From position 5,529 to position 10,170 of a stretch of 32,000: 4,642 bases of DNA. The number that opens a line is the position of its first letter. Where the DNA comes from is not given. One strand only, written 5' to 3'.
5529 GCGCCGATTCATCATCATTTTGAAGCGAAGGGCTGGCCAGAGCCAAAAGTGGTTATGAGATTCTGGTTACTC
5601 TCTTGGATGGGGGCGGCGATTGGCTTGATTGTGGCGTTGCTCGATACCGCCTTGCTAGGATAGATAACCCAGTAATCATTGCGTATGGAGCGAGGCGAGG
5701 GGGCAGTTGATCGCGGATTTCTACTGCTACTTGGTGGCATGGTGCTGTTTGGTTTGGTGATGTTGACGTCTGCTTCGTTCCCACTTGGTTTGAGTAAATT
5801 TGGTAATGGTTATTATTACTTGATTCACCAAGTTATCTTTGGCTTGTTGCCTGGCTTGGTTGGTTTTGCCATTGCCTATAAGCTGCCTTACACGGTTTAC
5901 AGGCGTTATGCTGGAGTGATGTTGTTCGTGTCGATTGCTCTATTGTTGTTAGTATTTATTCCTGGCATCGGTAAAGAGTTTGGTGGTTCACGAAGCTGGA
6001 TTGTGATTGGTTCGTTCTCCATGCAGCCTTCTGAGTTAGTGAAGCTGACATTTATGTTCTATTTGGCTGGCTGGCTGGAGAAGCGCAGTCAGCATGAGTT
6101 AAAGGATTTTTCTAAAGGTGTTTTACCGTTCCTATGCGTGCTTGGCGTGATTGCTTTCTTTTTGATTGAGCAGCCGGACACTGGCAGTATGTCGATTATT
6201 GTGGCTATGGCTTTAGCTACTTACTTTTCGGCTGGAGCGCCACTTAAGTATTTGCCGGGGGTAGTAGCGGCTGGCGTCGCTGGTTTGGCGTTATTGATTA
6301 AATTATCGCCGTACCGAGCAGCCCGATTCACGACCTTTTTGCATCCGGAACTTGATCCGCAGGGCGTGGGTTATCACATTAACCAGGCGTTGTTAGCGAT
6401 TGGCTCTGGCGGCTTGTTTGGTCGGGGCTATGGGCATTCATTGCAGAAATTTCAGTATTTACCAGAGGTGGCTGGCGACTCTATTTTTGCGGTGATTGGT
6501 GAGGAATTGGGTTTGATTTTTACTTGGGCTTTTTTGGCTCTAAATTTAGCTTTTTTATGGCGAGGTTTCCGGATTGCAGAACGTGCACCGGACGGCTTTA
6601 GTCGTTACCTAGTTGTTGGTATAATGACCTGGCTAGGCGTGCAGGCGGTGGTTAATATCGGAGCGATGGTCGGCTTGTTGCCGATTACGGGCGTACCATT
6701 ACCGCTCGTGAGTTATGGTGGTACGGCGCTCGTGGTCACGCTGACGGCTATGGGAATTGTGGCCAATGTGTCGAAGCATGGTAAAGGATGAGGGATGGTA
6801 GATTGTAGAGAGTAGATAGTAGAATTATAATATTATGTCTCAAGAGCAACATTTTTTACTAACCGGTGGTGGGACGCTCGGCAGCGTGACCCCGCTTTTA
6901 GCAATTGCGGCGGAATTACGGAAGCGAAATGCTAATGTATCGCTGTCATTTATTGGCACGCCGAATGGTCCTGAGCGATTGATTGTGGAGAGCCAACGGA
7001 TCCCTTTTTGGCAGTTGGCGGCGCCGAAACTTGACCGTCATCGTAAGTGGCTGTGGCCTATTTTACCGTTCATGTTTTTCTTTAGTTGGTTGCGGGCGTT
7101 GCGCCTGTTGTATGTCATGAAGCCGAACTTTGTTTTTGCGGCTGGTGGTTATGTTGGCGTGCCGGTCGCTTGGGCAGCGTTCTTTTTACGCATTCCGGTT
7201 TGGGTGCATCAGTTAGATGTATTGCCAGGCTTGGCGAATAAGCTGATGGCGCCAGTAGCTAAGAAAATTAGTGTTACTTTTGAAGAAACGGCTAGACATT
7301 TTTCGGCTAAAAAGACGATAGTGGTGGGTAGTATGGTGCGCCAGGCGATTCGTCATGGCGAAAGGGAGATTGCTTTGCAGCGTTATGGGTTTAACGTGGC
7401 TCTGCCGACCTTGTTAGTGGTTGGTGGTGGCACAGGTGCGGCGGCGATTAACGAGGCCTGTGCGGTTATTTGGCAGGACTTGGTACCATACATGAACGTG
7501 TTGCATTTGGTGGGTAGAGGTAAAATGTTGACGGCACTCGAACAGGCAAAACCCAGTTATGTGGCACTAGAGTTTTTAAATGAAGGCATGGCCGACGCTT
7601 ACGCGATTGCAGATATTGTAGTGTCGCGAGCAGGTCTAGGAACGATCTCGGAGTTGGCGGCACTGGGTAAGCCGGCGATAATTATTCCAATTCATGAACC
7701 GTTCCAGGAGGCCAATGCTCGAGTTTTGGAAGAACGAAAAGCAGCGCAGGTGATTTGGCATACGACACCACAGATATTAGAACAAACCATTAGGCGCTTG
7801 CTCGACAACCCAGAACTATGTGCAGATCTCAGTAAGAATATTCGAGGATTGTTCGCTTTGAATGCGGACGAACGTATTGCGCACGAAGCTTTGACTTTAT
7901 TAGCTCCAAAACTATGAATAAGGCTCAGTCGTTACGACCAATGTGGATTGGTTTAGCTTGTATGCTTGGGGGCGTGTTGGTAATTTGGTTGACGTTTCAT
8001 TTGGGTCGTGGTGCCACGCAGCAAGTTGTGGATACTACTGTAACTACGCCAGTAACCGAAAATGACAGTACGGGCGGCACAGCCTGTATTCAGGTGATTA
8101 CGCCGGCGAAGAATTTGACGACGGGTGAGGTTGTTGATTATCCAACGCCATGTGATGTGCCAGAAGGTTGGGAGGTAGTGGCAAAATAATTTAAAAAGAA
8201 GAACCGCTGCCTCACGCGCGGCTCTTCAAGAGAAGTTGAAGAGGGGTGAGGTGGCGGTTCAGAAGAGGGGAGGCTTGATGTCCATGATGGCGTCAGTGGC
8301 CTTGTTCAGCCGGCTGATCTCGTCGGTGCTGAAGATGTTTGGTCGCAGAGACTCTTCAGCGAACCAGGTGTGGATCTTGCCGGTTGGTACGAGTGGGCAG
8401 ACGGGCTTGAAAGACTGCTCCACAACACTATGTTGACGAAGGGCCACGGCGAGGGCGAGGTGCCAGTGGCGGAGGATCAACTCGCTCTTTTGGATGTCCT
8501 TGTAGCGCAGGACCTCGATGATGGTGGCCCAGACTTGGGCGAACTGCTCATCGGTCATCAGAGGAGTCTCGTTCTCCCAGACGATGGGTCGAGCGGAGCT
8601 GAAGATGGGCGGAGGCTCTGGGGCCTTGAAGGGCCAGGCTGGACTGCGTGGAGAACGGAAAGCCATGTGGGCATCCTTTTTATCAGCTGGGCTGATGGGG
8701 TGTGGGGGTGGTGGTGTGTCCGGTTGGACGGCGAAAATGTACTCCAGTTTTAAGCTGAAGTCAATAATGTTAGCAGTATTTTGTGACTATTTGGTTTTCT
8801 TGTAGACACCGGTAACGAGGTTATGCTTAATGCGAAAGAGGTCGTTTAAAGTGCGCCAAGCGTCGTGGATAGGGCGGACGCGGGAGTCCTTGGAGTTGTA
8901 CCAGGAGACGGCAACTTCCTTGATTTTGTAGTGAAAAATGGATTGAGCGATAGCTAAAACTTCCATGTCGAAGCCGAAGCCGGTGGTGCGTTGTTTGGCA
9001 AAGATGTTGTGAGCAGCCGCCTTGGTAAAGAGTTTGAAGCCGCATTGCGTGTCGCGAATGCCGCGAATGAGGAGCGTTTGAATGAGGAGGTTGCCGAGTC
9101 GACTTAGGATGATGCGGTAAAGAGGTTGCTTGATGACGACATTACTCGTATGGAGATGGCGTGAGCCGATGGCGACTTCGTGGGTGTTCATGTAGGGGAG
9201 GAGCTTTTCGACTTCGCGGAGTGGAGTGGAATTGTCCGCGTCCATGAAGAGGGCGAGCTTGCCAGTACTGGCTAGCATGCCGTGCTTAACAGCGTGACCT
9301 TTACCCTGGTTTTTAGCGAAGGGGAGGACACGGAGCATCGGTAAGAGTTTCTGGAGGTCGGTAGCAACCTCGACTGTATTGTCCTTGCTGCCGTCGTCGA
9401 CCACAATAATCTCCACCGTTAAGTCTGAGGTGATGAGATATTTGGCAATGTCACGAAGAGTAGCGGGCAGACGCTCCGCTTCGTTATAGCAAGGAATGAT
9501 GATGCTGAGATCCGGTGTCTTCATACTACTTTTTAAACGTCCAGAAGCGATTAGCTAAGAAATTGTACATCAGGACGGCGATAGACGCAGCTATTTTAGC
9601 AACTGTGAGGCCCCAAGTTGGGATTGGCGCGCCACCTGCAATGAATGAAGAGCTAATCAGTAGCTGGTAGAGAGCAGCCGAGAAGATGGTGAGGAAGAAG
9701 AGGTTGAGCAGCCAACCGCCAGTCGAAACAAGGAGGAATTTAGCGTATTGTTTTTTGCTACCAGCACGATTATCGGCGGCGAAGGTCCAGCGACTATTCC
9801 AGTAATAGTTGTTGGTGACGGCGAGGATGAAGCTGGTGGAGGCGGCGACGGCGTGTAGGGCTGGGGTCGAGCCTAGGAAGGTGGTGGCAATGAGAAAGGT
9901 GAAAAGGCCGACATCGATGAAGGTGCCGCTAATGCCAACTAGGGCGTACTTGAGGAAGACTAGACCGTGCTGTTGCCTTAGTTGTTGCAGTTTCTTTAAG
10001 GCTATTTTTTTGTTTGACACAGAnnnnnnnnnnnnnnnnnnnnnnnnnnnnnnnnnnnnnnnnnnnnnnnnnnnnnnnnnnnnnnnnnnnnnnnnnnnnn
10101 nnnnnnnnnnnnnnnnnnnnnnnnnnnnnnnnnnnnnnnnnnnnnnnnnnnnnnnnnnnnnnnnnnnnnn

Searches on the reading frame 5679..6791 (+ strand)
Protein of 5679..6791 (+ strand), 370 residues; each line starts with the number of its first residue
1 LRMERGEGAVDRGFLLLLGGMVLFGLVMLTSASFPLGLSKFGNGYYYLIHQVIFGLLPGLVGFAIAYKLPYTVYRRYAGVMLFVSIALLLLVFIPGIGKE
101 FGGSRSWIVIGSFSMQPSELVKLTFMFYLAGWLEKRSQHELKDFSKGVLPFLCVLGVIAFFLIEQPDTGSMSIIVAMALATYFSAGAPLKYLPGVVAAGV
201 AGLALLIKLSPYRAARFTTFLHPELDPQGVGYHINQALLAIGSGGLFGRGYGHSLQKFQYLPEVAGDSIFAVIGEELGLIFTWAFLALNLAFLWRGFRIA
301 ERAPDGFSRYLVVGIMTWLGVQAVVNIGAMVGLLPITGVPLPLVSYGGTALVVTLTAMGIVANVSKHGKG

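Call 12: search_protein_families(library=pfam, proteins=[window:5679-6791:+])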
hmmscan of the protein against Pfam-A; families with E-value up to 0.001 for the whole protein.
window:5679-6791:+ (370 aa): 1 family
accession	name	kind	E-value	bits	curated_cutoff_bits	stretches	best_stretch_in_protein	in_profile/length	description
PF01098.24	FTSW_RODA_SPOVE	-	4.5e-97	325.7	26.4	1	17-368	7-354/356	Cell cycle protein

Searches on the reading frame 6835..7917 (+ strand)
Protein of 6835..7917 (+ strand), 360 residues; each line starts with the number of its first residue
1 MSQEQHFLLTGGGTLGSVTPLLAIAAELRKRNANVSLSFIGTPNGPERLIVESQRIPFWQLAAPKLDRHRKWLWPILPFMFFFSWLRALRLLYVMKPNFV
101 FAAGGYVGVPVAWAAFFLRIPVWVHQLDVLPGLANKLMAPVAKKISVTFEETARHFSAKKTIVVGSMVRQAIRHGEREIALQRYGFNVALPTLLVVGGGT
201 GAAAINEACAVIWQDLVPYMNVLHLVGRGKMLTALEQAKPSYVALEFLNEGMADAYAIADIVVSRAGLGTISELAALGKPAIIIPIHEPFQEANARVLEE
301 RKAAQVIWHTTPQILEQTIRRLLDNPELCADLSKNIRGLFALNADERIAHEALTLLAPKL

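Call 12: search_protein_families(library=pfam, proteins=[window:6835-7917:+])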
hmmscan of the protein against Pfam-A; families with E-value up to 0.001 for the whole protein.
window:6835-7917:+ (360 aa): 3 families
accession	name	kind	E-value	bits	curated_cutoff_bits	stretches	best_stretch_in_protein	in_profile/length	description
PF03033.26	Glyco_transf_28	-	3.9e-26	92.2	26.2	1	7-145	1-137/139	Glycosyltransferase family 28 N-terminal domain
PF04101.22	Glyco_tran_28_C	-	2.5e-22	80.1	22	1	192-335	1-153/166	Glycosyltransferase family 28 C-terminal domain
PF13579.12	Glyco_trans_4_4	-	0.00032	21.5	29.7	1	21-151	7-122/158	Glycosyl transferase 4-like domain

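Call 38: find_homologous_proteins(query=window:6835-7917:+, max_evalue=1e-60)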
Query window:6835-7917:+ (360 aa): 768 proteins with E <= 1e-60 among 8000 candidates; the best 120 are listed.
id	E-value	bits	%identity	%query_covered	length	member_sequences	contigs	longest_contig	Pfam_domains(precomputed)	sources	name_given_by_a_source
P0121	4.5e-219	745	93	100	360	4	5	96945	PF04101.23,PF03033.27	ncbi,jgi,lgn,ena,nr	ncbi:TPA: UDP-N-acetylglucosamine--N-acetylmuramyl-(pentapeptide) pyrophosphoryl-undecaprenol N-acet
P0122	6.7e-202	688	86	99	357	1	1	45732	PF04101.23,PF03033.27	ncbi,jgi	jgi:UDP-N-acetylglucosamine--N-acetylmuramyl-(pentapeptide) pyrophosphoryl-undecaprenol N-acetylgluc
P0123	7.3e-201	685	86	99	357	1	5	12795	PF04101.23,PF03033.27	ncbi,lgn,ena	-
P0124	1.9e-168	578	72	99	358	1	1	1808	PF04101.23,PF03033.27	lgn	-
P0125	4.5e-168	577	74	97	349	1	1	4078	PF04101.23,PF03033.27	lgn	-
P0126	5.8e-166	570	73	99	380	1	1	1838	PF04101.23,PF03033.27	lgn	-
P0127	9.4e-159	546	69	98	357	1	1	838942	PF04101.23,PF03033.27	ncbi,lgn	-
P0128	3.4e-155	535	68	99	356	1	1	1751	PF04101.23,PF03033.27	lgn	-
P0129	2.8e-153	528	66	98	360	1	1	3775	PF04101.23,PF03033.27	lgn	-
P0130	4.7e-153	528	67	98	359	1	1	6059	PF04101.23,PF03033.27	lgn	-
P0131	2.0e-152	526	67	98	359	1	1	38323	PF04101.23,PF03033.27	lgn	-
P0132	1.7e-150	519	67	98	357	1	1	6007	PF04101.23,PF03033.27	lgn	-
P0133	1.9e-150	519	67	98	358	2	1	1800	PF04101.23,PF03033.27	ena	-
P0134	3.1e-147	509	66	98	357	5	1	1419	PF04101.23,PF03033.27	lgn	-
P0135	4.6e-147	508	65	99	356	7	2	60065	PF04101.23,PF03033.27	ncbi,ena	ncbi:MAG: UDP-N-acetylglucosamine--N-acetylmuramyl-(pentapeptide) pyrophosphoryl-undecaprenol N-acet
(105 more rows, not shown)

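Call 39: find_encoding_contigs(protein=P0121, flank=10000, max_places=3)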
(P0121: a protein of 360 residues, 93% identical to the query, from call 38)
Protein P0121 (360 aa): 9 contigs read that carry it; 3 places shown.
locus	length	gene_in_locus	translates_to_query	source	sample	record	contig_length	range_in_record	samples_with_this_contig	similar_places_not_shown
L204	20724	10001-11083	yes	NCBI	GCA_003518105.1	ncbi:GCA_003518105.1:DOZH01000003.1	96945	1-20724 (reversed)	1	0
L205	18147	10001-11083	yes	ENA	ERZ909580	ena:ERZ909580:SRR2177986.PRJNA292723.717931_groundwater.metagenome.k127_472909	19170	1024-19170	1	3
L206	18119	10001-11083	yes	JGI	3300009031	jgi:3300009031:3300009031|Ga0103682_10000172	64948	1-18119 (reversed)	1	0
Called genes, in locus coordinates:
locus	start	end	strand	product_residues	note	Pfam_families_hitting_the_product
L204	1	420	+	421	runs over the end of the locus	PF03952:Enolase_N, PF00113:Enolase_C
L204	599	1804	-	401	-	PF00817:IMS, PF11798:IMS_HHH (weak), PF11799:IMS_C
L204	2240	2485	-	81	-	-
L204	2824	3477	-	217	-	PF01726:LexA_DNA_bind, PF13412:HTH_24 (weak), PF00717:Peptidase_S24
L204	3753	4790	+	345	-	PF00438:S-AdoMet_synt_N, PF02772:S-AdoMet_synt_M, PF02773:S-AdoMet_synt_C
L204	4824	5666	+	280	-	-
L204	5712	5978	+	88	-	-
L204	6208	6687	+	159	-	PF00160:Pro_isomerase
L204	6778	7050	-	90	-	PF01016:Ribosomal_L27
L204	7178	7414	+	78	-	PF01106:NifU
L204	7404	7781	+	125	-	-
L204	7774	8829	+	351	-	PF00953:Glycos_transf_4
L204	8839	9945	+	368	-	PF01098:FTSW_RODA_SPOVE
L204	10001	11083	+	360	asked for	PF03033:Glyco_transf_28, PF04101:Glyco_tran_28_C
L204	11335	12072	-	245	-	PF00535:Glycos_transf_2, PF10111:Glyco_tranf_2_2 (weak), PF13641:Glyco_tranf_2_3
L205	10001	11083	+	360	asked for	PF03033:Glyco_transf_28, PF04101:Glyco_tran_28_C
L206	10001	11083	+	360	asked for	PF03033:Glyco_transf_28, PF04101:Glyco_tran_28_C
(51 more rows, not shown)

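Call 40: find_encoding_contigs(protein=P0122, flank=10000, max_places=2)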
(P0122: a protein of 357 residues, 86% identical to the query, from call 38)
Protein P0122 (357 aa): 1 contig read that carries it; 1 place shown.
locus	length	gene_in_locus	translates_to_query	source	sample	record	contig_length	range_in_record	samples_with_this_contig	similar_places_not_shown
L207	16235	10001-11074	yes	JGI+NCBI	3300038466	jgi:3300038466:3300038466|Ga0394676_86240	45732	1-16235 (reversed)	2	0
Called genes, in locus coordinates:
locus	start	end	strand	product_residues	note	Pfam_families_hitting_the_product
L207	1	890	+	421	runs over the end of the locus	PF03952:Enolase_N, PF00113:Enolase_C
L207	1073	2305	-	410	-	PF00817:IMS, PF11799:IMS_C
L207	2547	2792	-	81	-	-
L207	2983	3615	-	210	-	PF01726:LexA_DNA_bind, PF13412:HTH_24 (weak), PF00717:Peptidase_S24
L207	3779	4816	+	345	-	PF00438:S-AdoMet_synt_N, PF02772:S-AdoMet_synt_M, PF02773:S-AdoMet_synt_C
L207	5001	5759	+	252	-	-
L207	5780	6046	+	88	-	-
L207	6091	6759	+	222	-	PF00160:Pro_isomerase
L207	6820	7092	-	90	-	PF01016:Ribosomal_L27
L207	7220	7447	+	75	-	PF01106:NifU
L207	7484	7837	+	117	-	-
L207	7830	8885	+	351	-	PF00953:Glycos_transf_4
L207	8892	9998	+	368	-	PF01098:FTSW_RODA_SPOVE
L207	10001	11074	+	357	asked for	PF03033:Glyco_transf_28, PF04101:Glyco_tran_28_C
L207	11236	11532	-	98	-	-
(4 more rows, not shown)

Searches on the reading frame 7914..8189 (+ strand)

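Call 12: search_protein_families(library=pfam, proteins=[window:7914-8189:+])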
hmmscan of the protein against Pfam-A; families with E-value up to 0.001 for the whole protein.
window:7914-8189:+ (91 aa): 0 families

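Call 75: search_protein_families(library=pfam, max_evalue=0.1, proteins=[window:7914-8189:+])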
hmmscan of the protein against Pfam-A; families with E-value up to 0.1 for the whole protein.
window:7914-8189:+ (91 aa): 1 family
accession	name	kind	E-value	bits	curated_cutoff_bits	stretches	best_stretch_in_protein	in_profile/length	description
PF22208.1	Cas_Csm6_CARF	-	0.082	13.1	27.5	0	56-89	64-95/106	Cas_Csm6 CARF domain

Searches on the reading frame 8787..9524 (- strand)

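Call 12: search_protein_families(library=pfam, proteins=[window:8787-9524:-])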
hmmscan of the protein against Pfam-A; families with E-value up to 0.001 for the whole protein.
window:8787-9524:- (245 aa): 3 families
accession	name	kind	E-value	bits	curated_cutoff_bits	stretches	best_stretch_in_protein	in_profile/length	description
PF00535.33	Glycos_transf_2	-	4.2e-34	118.3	23.3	1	7-175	1-168/168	Glycosyl transferase family 2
PF13641.12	Glyco_tranf_2_3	-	1.8e-12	48.2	27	1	4-119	1-118/230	Glycosyltransferase like family 2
PF10111.15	Glyco_tranf_2_2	-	9.7e-07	29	27.3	1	7-110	1-104/276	Glycosyltransferase like family 2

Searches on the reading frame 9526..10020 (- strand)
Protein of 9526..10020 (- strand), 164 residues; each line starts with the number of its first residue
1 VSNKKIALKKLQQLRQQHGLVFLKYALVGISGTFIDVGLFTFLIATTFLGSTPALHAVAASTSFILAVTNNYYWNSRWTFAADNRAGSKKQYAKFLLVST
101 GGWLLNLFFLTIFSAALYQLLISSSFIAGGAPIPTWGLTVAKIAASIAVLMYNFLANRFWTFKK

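Call 13: search_protein_families(library=pfam, proteins=[window:9526-10020:-])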
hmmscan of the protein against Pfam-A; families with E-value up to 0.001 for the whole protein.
window:9526-10020:- (164 aa): 1 family
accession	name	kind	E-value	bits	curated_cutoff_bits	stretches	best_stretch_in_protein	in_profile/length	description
PF04138.20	GtrA_DPMS_TM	-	1.7e-19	70.6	26.1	1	24-162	1-117/117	GtrA/DPMS, transmembrane domain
